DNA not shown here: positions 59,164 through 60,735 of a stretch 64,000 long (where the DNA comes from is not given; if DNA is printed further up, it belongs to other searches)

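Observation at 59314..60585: Gene fusion of an EamA/DMT transporter with a riboflavin kinase domain: candidate coupled riboflavin uptake and phosphorylation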

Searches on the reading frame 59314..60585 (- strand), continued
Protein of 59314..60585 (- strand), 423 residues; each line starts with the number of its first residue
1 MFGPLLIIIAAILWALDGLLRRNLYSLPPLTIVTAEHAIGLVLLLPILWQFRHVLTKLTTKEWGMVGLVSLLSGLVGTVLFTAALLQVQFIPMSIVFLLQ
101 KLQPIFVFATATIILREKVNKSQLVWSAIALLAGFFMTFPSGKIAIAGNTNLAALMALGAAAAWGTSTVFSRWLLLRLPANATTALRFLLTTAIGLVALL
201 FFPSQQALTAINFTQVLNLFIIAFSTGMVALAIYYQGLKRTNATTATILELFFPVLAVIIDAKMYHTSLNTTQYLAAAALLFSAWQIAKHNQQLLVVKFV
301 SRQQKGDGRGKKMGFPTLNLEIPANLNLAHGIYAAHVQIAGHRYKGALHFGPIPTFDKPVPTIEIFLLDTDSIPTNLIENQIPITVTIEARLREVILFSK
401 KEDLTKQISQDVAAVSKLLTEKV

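Call 72: find_homologous_proteins(query=P0169)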
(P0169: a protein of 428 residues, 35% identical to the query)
Query P0169 (428 aa): 945 proteins with E <= 0.001 among 8000 candidates; the best 120 are listed.
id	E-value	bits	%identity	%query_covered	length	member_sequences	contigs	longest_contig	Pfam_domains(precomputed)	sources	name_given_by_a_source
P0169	2.4e-276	934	100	100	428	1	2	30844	PF00892.27,PF01982.23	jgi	jgi:drug/metabolite transporter (DMT)-like permease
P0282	6.5e-123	429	49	100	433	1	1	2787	PF00892.27,PF01982.23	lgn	-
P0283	1.9e-114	401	47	98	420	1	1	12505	PF00892.27,PF01982.23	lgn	-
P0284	1.4e-112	395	48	95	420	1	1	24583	PF00892.27,PF01982.23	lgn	-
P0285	3.0e-98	348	55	71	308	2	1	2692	PF00892.27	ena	-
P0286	6.1e-98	347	60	69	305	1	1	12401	PF00892.27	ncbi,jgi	-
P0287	2.5e-94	335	56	66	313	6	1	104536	PF00892.27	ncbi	ncbi:MAG: EamA family transporter [Candidatus Aenigmatarchaeota archaeon]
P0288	3.0e-93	331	57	67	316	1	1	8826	PF00892.27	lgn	-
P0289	6.9e-91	323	53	69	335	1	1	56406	PF00892.27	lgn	-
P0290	1.5e-90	322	55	69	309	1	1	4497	PF00892.27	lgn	-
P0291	2.4e-90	322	56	66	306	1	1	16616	PF00892.27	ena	-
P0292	5.9e-90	320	56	66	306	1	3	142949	PF00892.27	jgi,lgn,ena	jgi:drug/metabolite transporter (DMT)-like permease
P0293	1.0e-89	319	56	66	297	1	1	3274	PF00892.27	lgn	-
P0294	3.1e-89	318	54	66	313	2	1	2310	PF00892.27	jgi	-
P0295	3.1e-89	318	52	70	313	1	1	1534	PF00892.27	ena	-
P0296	6.1e-89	317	55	70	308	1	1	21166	PF00892.27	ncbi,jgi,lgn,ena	-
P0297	2.2e-88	315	54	66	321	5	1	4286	PF00892.27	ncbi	-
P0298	3.5e-88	314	55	69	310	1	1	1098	PF00892.27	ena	-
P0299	3.8e-88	314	57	67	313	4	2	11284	PF00892.27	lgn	-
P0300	4.5e-88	314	54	66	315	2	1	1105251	PF00892.27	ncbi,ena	-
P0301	1.1e-87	313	52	67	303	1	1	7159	PF00892.27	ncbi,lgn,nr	ncbi:MAG: DMT family transporter [Candidatus Cloacimonetes bacterium]|nr:DMT family transporter [Can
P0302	1.4e-87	312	55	69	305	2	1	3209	PF00892.27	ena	-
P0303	1.8e-87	312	54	66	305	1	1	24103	PF00892.27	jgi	jgi:drug/metabolite transporter (DMT)-like permease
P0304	5.0e-87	311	55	63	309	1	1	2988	PF00892.27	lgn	-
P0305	6.6e-87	310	54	69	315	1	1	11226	PF00892.27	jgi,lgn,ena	-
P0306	1.0e-86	310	53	66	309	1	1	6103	PF00892.27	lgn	-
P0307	1.5e-86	309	55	69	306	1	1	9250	PF00892.27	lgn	-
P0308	2.3e-86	308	54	69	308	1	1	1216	PF00892.27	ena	-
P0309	1.6e-85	306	55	69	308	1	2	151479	PF00892.27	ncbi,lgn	-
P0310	3.5e-85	305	54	69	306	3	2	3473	PF00892.27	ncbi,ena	-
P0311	4.1e-85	304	54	66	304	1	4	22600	PF00892.27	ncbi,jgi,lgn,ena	jgi:drug/metabolite transporter (DMT)-like permease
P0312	4.5e-85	304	53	67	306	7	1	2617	PF00892.27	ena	-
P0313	1.6e-84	302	53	67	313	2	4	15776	PF00892.27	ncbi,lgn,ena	-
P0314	2.1e-84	302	54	66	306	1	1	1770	PF00892.27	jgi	-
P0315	2.1e-84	302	53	66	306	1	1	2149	PF00892.27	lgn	-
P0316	2.2e-84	302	54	66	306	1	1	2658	PF00892.27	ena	-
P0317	2.7e-84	302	54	69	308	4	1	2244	PF00892.27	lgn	-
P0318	2.9e-84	302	50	71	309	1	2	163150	PF00892.27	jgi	jgi:drug/metabolite transporter (DMT)-like permease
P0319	3.1e-84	301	48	71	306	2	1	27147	PF00892.27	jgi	-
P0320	7.4e-84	300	51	71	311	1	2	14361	PF00892.27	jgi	-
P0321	8.5e-84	300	51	69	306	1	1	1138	PF00892.27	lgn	-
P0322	9.1e-84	300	50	69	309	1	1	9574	PF00892.27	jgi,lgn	-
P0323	9.4e-84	300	53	66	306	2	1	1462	PF00892.27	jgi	-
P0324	9.7e-84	300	53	65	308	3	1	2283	PF00892.27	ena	-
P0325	1.1e-83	300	51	68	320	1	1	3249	PF00892.27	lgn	-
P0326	1.2e-83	300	53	67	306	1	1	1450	PF00892.27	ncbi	-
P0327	1.4e-83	299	50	74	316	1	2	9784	PF00892.27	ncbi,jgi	-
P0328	1.5e-83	299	51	70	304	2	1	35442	PF00892.27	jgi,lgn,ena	-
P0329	1.6e-83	299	52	66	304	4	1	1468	PF00892.27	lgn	-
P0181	4.0e-83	298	52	66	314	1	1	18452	PF00892.27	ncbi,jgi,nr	ncbi:MAG: DMT family transporter [Candidatus Micrarchaeota archaeon]|nr:DMT family transporter [Cand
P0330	4.5e-83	298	53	66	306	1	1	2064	PF00892.27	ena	-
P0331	7.1e-83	297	50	71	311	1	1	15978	PF00892.27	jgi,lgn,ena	-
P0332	9.8e-83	297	54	66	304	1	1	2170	PF00892.27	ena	-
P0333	1.4e-82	296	54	66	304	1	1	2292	PF00892.27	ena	-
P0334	1.8e-82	296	51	68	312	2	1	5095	PF00892.27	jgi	jgi:drug/metabolite transporter (DMT)-like permease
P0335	2.6e-82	295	54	66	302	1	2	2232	PF00892.27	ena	-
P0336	5.0e-82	294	51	70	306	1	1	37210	PF00892.27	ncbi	ncbi:MAG: DMT family transporter [Candidatus Woesearchaeota archaeon]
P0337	7.1e-82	294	53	67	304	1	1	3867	PF00892.27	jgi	-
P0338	8.3e-82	293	52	67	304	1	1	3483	PF00892.27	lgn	-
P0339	1.0e-81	293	53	67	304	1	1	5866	PF00892.27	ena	-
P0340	1.1e-81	293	49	71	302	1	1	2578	PF00892.27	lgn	-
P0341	1.3e-81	293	51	69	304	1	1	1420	PF00892.27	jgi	-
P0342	1.7e-81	292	51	67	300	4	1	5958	PF00892.27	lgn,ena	-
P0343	1.7e-81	292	51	68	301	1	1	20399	PF00892.27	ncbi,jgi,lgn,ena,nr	ncbi:MAG: DMT family transporter [Nanoarchaeota archaeon]|nr:DMT family transporter [Nanoarchaeota a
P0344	1.8e-81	292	52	67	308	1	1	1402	PF00892.27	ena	-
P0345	1.9e-81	292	52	66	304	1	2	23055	PF00892.27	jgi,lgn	-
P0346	2.0e-81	292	52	65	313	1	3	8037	PF00892.27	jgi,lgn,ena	-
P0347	2.3e-81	292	52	66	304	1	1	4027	PF00892.27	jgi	-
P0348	2.4e-81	292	52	66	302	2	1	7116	PF00892.27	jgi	jgi:drug/metabolite transporter (DMT)-like permease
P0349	2.4e-81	292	51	68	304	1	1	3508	PF00892.27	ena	-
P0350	3.0e-81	292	48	70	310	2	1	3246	PF00892.27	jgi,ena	-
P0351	3.2e-81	292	52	66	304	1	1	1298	PF00892.27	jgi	-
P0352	3.2e-81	292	53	65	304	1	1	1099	PF00892.27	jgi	jgi:drug/metabolite transporter (DMT)-like permease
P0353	3.6e-81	291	50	68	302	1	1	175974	PF00892.27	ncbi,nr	ncbi:MAG: DMT family transporter [Melioribacteraceae bacterium]|nr:DMT family transporter [Melioriba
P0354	3.6e-81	291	52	66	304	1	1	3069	PF00892.27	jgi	-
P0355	3.9e-81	291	51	68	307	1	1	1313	PF00892.27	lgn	-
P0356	4.3e-81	291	50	70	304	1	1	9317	PF00892.27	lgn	-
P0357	4.4e-81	291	51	67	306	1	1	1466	PF00892.27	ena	-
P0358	4.8e-81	291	52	67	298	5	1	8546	PF00892.27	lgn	-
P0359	5.4e-81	291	53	65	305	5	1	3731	PF00892.27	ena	-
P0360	5.6e-81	291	52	66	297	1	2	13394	PF00892.27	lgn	-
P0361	6.4e-81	291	48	71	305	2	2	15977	PF00892.27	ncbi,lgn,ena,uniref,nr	ncbi:MAG TPA: DMT family transporter [Caldithrix abyssi]|uniref:DMT family transporter n=1 Tax=Caldi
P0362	8.2e-81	290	51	69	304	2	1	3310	PF00892.27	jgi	-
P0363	9.8e-81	290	51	68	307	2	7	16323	PF00892.27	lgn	-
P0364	9.9e-81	290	51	67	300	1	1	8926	PF00892.27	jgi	-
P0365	1.3e-80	290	51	69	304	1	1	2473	PF00892.27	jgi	jgi:drug/metabolite transporter (DMT)-like permease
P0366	1.3e-80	290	51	69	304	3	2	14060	PF00892.27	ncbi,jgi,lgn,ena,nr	ncbi:MAG: DMT family transporter [Calditrichaceae bacterium]|nr:DMT family transporter [Calditrichac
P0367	1.3e-80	289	52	69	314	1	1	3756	PF00892.27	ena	-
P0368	1.7e-80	289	49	69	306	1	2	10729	PF00892.27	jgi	-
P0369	1.7e-80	289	51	67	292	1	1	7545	PF00892.27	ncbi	-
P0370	2.1e-80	289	49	67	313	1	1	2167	PF00892.27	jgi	jgi:drug/metabolite transporter (DMT)-like permease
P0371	2.2e-80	289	52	69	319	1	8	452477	PF00892.27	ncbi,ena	-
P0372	2.5e-80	289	52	67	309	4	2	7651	PF00892.27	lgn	-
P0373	2.8e-80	288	53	68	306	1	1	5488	PF00892.27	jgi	-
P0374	3.4e-80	288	50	69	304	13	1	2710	PF00892.27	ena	-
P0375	4.9e-80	288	50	69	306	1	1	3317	PF00892.27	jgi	jgi:drug/metabolite transporter (DMT)-like permease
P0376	4.9e-80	288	52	68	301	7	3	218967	PF00892.27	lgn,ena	-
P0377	4.9e-80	288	51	67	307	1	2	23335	PF00892.27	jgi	-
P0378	5.2e-80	288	53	66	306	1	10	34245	PF00892.27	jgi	jgi:drug/metabolite transporter (DMT)-like permease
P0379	5.3e-80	288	50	65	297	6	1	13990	PF00892.27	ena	-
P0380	5.3e-80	287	52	66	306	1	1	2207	PF00892.27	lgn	-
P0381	6.5e-80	287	48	71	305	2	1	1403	PF00892.27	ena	-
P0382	6.7e-80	287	51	68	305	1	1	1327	PF00892.27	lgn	-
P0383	7.6e-80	287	51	69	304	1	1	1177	PF00892.27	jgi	-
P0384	7.9e-80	287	52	67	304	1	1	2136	PF00892.27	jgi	-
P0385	8.1e-80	287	49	69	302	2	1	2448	PF00892.27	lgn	-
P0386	8.3e-80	287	49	70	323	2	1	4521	PF00892.27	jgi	jgi:drug/metabolite transporter (DMT)-like permease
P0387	8.6e-80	287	46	72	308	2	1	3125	PF00892.27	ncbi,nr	ncbi:DMT family transporter [Candidatus Parcubacteria bacterium]|nr:DMT family transporter [Candidat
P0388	8.8e-80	287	50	69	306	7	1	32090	PF00892.27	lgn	-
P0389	9.0e-80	287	52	68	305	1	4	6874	PF00892.27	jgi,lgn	jgi:drug/metabolite transporter (DMT)-like permease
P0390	1.2e-79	286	50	69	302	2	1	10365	PF00892.27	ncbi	-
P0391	1.2e-79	286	50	68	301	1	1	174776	PF00892.27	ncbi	ncbi:MAG: DMT family transporter [bacterium]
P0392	1.2e-79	286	51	69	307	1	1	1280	PF00892.27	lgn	-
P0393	1.4e-79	286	52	66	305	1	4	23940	PF00892.27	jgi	jgi:drug/metabolite transporter (DMT)-like permease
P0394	1.6e-79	286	49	64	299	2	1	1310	PF00892.27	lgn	-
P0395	2.0e-79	286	52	67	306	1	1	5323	PF00892.27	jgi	jgi:drug/metabolite transporter (DMT)-like permease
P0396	2.0e-79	286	51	68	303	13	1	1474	PF00892.27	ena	-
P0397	2.1e-79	286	48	71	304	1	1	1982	PF00892.27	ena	-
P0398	2.3e-79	285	50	70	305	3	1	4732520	PF00892.27,PF03151.23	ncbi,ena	-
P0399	2.4e-79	285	49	68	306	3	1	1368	PF00892.27,PF03151.23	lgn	-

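Call 73: find_encoding_contigs(protein=P0398, flank=4000, max_places=2)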
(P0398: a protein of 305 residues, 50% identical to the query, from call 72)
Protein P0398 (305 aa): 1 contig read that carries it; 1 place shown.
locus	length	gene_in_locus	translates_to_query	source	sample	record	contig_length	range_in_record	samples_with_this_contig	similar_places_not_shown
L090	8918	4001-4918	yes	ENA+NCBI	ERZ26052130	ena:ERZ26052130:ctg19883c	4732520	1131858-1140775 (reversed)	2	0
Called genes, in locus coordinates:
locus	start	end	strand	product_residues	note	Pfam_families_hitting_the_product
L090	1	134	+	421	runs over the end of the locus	PF12094:DUF3570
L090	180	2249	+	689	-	PF13860:FlgD_ig (weak), PF18962:Por_Secre_tail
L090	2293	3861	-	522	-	PF04389:Peptidase_M28, PF01546:Peptidase_M20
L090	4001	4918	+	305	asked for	PF00892:EamA, PF03151:TPT (weak), PF00892:EamA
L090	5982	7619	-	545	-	PF00118:Cpn60_TCP1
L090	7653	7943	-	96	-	PF00166:Cpn10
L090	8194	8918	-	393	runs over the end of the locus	PF01963:TraB_PrgY_gumN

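Call 74: find_encoding_contigs(protein=P0353, flank=4000, max_places=2)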
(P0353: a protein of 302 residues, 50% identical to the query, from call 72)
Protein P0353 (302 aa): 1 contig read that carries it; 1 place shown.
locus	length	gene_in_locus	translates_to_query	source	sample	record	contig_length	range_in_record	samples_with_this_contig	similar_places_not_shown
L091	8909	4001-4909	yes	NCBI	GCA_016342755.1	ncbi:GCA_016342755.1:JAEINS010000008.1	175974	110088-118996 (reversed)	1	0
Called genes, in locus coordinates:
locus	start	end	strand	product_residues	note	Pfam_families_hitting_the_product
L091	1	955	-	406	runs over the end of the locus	PF03051:Peptidase_C1_2, PF00112:Peptidase_C1 (faint)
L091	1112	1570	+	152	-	-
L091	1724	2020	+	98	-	PF01541:GIY-YIG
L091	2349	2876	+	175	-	-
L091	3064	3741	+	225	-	PF09365:DUF2461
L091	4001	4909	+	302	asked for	PF00892:EamA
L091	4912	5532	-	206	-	PF01510:Amidase_2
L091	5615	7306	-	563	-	-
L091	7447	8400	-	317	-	PF16747:Adhesin_E (weak), PF05036:SPOR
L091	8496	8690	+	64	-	-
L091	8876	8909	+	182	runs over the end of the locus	PF09924:LPG_synthase_C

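Call 75: find_encoding_contigs(protein=P0361, flank=4000, max_places=2)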
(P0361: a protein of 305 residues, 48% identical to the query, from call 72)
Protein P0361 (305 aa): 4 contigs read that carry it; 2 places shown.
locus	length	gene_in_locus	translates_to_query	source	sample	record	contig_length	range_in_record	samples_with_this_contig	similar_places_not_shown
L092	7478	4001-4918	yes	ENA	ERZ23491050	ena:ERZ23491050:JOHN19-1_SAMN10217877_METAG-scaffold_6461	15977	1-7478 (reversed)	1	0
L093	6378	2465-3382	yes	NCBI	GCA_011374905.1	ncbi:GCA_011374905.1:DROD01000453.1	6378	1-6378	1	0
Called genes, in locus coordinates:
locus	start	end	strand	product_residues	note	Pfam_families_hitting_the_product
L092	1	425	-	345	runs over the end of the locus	PF01594:AI-2E_transport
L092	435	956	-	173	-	PF00027:cNMP_binding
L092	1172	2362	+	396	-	PF00112:Peptidase_C1 (faint), PF03051:Peptidase_C1_2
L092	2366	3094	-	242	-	PF02535:Zip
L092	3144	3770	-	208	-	PF01553:Acyltransferase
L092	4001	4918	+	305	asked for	PF00892:EamA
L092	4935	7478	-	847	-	?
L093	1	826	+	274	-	PF03051:Peptidase_C1_2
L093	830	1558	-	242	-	PF02535:Zip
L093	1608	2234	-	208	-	PF01553:Acyltransferase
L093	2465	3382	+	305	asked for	PF00892:EamA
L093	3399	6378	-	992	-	PF00041:fn3 (weak), PF14870:PSII_BNR, PF14870:PSII_BNR, PF16656:Pur_ac_phosph_N (weak), PF14870:PSII_BNR (weak), PF15902:Sortilin-Vps10 (weak), PF14870:PSII_BNR, PF18962:Por_Secre_tail, +5 more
